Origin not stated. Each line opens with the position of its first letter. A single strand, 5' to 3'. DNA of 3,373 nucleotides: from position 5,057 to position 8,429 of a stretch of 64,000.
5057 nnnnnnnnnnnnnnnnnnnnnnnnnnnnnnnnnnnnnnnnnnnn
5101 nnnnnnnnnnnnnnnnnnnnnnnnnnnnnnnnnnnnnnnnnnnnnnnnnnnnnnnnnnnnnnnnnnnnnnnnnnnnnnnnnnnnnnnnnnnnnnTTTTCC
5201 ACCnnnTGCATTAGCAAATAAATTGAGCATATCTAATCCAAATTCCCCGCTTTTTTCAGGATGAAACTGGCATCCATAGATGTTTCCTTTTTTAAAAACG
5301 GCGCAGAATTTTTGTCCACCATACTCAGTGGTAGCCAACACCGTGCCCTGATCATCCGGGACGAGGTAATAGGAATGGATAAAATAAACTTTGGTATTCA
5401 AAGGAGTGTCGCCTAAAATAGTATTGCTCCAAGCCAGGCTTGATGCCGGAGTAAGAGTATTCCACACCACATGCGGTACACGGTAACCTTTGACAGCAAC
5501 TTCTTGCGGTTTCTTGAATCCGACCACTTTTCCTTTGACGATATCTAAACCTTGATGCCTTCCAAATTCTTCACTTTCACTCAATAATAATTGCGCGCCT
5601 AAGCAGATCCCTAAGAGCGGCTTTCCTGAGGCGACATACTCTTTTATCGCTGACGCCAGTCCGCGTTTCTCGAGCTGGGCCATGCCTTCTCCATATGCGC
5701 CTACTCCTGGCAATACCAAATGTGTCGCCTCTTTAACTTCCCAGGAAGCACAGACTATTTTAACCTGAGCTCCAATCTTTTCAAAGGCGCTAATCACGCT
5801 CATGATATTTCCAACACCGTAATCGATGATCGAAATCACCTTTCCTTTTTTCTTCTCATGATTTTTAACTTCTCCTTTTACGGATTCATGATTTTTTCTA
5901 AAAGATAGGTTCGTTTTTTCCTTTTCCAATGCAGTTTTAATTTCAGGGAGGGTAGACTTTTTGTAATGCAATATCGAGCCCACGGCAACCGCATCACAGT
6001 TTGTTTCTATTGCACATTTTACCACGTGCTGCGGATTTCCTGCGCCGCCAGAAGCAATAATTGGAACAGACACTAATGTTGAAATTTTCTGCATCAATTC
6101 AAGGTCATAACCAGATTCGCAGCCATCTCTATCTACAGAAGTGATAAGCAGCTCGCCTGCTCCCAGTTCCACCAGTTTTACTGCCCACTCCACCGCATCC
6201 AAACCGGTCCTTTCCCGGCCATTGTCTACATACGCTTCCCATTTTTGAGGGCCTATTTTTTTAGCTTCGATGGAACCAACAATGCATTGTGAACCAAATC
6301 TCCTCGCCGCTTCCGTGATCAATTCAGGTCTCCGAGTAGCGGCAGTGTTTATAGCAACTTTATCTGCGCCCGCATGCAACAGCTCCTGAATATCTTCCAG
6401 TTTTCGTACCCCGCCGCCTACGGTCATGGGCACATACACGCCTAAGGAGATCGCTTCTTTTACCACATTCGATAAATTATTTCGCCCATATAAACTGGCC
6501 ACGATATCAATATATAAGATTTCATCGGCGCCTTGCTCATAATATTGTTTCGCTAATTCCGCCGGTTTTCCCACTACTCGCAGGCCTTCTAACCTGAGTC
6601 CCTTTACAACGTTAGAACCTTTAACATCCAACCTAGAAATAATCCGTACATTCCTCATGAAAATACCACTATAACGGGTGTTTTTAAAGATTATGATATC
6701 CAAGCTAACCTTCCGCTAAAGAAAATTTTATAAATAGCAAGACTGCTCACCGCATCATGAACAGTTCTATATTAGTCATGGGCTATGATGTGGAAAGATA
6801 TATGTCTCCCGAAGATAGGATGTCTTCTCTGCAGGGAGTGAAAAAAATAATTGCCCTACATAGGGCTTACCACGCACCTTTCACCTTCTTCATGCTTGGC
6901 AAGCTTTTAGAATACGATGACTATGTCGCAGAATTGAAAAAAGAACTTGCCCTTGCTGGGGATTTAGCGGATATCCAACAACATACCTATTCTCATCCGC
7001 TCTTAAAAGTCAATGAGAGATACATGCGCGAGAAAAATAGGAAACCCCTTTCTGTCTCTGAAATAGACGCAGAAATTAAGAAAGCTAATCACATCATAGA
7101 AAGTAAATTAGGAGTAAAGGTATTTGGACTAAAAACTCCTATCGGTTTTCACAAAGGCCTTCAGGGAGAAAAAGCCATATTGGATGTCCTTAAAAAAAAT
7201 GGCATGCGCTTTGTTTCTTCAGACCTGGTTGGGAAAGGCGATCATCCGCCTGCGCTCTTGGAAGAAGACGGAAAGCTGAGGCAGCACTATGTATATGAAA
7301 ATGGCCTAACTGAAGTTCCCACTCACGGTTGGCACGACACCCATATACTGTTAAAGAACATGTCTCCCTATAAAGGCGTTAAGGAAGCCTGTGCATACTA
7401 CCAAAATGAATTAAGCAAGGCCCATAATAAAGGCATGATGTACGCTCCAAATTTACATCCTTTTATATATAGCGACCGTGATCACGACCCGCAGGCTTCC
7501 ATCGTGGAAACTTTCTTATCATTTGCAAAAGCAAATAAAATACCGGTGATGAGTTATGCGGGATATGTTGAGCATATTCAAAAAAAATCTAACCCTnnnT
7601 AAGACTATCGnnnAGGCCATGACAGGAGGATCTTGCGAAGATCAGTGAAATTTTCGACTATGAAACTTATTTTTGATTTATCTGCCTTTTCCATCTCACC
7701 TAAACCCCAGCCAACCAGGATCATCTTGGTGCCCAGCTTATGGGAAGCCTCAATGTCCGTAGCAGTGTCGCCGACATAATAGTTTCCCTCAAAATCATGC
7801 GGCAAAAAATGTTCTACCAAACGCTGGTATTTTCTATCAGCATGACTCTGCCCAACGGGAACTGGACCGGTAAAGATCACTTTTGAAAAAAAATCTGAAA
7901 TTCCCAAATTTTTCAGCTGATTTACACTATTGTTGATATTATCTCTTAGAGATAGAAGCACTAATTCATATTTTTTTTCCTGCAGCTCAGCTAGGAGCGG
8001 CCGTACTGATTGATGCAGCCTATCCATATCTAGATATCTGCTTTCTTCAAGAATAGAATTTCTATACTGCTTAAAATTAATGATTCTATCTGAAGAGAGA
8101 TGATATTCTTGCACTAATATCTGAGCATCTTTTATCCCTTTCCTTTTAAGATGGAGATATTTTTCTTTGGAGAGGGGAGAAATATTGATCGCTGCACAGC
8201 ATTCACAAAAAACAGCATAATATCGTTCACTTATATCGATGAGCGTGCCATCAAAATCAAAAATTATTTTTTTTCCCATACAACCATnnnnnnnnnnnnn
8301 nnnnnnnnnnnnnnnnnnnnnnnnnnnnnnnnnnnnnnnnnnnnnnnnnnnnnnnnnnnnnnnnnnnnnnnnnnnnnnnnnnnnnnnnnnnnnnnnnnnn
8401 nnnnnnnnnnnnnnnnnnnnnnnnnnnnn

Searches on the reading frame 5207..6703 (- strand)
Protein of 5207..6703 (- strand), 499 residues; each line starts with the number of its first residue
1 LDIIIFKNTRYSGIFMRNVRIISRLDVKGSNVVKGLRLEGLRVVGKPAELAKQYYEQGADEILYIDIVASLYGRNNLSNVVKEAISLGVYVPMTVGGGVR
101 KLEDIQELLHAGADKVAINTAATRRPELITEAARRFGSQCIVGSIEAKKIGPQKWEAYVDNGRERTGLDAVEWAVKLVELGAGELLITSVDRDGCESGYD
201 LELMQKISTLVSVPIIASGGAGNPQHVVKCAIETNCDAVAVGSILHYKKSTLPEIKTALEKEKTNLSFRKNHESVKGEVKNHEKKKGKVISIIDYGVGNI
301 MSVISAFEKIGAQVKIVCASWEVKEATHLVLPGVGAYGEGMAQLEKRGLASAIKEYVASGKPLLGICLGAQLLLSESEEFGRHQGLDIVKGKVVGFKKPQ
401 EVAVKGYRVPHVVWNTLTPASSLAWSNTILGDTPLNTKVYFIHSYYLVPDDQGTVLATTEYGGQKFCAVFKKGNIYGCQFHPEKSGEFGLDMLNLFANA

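Call 21: search_protein_families(library=pfam, proteins=[window:5207-6703:-], max_evalue=0.00001)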
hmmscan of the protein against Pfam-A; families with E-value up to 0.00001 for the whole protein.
window:5207-6703:- (499 aa): 6 families
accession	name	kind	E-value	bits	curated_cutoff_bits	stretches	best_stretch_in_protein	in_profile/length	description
PF00977.27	His_biosynth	-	7.1e-66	222.4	23.6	1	20-249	1-226/228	Histidine biosynthesis protein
PF00117.34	GATase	-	1.3e-20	74.3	22.8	1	292-494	2-184/190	Glutamine amidotransferase class-I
PF07685.20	GATase_3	-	3.9e-07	30.3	27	1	323-481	37-188/196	CobB/CobQ-like glutamine amidotransferase domain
PF01207.24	Dus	-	4.6e-07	29.7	20.4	0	81-134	179-228/311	Dihydrouridine synthase (Dus)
PF05690.20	ThiG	-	5.2e-06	26.4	23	0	83-130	168-215/247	Thiazole biosynthesis protein ThiG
PF03060.21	NMO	-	9.8e-06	25.6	28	0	200-255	181-236/331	Nitronate monooxygenase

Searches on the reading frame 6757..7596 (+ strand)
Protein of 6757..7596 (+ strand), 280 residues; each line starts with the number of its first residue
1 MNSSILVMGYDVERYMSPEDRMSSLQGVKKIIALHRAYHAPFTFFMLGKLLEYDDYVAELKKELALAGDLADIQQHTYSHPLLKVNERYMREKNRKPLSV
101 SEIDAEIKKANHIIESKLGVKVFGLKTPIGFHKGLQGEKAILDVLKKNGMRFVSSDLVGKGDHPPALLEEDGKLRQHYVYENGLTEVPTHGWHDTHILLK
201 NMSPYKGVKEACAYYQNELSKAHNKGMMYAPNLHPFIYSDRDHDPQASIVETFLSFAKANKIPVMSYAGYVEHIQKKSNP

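Call 3: search_protein_families(library=pfam, proteins=[window:6757-7596:+], max_evalue=1)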
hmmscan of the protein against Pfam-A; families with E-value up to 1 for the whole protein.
window:6757-7596:+ (280 aa): 2 families
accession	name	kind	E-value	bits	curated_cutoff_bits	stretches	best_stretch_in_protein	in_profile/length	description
PF01522.26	Polysacc_deac_1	-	4.2e-12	46.5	23.1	1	28-152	21-123/124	Polysaccharide deacetylase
PF03065.20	Glyco_hydro_57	-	0.00068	19.5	21.2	1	35-157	64-173/291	Glycosyl hydrolase family 57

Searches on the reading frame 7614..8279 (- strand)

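Call 3: search_protein_families(library=pfam, proteins=[window:7614-8279:-], max_evalue=1)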
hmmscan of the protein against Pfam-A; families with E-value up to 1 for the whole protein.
window:7614-8279:- (222 aa): 7 families
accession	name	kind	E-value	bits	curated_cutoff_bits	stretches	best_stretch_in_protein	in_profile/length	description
PF13419.12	HAD_2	-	1.2e-19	71.5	23.8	1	5-189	1-178/178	Haloacid dehalogenase-like hydrolase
PF00702.32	Hydrolase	-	2.6e-13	51.2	26.4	1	5-181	4-189/191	haloacid dehalogenase-like hydrolase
PF12710.13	HAD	-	1e-05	26.5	27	1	5-178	1-187/189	haloacid dehalogenase-like hydrolase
PF13242.12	Hydrolase_like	-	1.1e-05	25.7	22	1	161-214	19-75/75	HAD-hyrolase-like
PF25109.1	HAD_PNKP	-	0.0032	18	27.6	0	4-20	3-19/143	Polynucleotide kinase PNKP phosphatase domain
PF06888.18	Put_Phosphatase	-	0.011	15.5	27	0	5-142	3-126/234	Putative Phosphatase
PF08645.17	PNK3P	-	0.11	12.6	22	0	84-120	26-61/161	Polynucleotide kinase 3 phosphatase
